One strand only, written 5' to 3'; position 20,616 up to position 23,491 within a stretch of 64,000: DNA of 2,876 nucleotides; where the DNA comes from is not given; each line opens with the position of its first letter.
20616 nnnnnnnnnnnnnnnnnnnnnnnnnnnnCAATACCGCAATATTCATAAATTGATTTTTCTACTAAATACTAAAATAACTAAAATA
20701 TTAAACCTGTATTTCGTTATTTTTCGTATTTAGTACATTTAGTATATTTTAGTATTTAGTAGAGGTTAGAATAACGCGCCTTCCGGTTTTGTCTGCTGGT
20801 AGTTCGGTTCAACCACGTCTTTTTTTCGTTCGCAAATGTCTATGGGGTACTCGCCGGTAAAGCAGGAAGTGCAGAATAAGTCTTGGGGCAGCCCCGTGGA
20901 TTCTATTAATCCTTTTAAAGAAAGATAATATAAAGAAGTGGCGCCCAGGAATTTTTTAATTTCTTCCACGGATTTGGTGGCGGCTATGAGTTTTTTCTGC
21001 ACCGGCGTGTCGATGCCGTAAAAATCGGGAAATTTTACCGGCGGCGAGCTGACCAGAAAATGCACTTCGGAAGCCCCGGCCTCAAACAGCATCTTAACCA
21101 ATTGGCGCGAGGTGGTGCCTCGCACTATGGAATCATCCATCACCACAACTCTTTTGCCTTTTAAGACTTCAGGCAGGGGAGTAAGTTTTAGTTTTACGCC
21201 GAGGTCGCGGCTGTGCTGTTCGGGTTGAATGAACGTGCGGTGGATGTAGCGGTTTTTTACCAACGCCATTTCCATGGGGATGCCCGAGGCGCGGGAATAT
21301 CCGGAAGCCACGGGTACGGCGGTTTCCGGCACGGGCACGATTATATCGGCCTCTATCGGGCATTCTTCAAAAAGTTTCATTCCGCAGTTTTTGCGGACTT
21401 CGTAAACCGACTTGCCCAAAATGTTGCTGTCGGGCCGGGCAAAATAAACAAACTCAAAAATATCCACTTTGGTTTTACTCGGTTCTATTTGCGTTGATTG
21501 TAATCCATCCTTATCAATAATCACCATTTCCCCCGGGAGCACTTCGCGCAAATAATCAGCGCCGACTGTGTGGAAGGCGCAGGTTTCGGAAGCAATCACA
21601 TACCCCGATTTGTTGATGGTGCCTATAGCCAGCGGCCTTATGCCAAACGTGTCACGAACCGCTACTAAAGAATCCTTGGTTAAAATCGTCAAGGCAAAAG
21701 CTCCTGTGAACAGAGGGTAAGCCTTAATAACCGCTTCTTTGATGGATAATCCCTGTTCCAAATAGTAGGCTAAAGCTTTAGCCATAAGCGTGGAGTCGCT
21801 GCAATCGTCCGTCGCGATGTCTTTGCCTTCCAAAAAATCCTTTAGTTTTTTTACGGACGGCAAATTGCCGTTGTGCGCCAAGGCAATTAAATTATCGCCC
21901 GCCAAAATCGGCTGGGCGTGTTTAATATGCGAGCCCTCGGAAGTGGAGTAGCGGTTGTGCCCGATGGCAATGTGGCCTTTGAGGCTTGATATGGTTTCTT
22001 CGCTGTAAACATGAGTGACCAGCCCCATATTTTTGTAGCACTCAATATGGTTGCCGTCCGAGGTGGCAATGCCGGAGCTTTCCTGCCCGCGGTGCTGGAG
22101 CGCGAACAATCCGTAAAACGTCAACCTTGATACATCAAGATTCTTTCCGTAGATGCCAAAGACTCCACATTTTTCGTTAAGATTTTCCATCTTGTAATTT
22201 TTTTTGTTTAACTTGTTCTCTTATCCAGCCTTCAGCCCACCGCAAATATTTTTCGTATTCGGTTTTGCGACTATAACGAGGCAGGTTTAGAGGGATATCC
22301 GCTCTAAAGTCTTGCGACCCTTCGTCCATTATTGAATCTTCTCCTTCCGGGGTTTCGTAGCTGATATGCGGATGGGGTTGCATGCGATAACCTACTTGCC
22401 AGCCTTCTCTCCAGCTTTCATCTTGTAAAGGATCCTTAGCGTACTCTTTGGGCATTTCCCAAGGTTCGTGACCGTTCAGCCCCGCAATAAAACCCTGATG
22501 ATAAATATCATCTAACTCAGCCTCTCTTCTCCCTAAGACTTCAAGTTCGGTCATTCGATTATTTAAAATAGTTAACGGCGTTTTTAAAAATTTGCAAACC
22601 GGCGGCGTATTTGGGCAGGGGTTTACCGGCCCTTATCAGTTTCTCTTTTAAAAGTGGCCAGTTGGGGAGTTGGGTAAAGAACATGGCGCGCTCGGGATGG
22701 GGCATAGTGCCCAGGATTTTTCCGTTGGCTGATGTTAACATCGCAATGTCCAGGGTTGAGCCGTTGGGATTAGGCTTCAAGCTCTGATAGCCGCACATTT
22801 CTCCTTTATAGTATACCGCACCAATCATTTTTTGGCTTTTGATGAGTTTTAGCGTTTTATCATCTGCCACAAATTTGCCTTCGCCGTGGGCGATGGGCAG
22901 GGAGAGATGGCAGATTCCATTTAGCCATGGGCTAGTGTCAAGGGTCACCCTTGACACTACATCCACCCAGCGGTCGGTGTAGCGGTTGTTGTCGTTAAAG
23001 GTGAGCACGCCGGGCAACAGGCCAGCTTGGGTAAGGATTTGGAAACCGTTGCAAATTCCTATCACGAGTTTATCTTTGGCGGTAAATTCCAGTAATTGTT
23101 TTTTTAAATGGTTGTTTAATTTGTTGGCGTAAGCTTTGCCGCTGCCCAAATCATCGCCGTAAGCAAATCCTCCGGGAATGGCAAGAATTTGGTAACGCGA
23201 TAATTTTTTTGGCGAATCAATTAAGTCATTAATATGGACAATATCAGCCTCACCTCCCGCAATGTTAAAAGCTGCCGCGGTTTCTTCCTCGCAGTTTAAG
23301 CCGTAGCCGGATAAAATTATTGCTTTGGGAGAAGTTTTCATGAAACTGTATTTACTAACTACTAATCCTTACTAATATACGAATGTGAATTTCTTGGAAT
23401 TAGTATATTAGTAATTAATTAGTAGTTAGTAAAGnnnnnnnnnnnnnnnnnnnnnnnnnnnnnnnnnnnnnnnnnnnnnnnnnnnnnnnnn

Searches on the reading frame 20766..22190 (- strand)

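Call 75: search_protein_families(library=pfam, proteins=[window:20766-22190:-], max_evalue=0.0001)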
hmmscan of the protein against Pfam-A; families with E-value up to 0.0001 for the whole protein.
window:20766-22190:- (474 aa): 3 families
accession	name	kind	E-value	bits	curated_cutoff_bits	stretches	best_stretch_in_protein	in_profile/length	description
PF13522.11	GATase_6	-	2.5e-14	53.9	27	1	69-202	7-130/130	Glutamine amidotransferase domain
PF13537.11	GATase_7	-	1.7e-13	51.1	25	1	88-206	9-121/123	Glutamine amidotransferase domain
PF00156.33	Pribosyltran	-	2.9e-08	33.6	26.3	1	272-380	21-122/158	Phosphoribosyl transferase domain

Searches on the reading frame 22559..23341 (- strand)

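Call 75: search_protein_families(library=pfam, proteins=[window:22559-23341:-], max_evalue=0.0001)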
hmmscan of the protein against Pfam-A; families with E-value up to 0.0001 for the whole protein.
window:22559-23341:- (260 aa): 3 families
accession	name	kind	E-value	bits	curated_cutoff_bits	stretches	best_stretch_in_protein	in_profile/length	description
PF13507.12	GATase_5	-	1.1e-68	231.6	27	1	5-259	2-260/260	CobB/CobQ-like glutamine amidotransferase domain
PF07685.20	GATase_3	-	1.5e-05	25.2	27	1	43-105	33-90/196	CobB/CobQ-like glutamine amidotransferase domain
PF01965.30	DJ-1_PfpI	-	9.9e-05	22.7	26.6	0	48-111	60-115/165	DJ-1/PfpI family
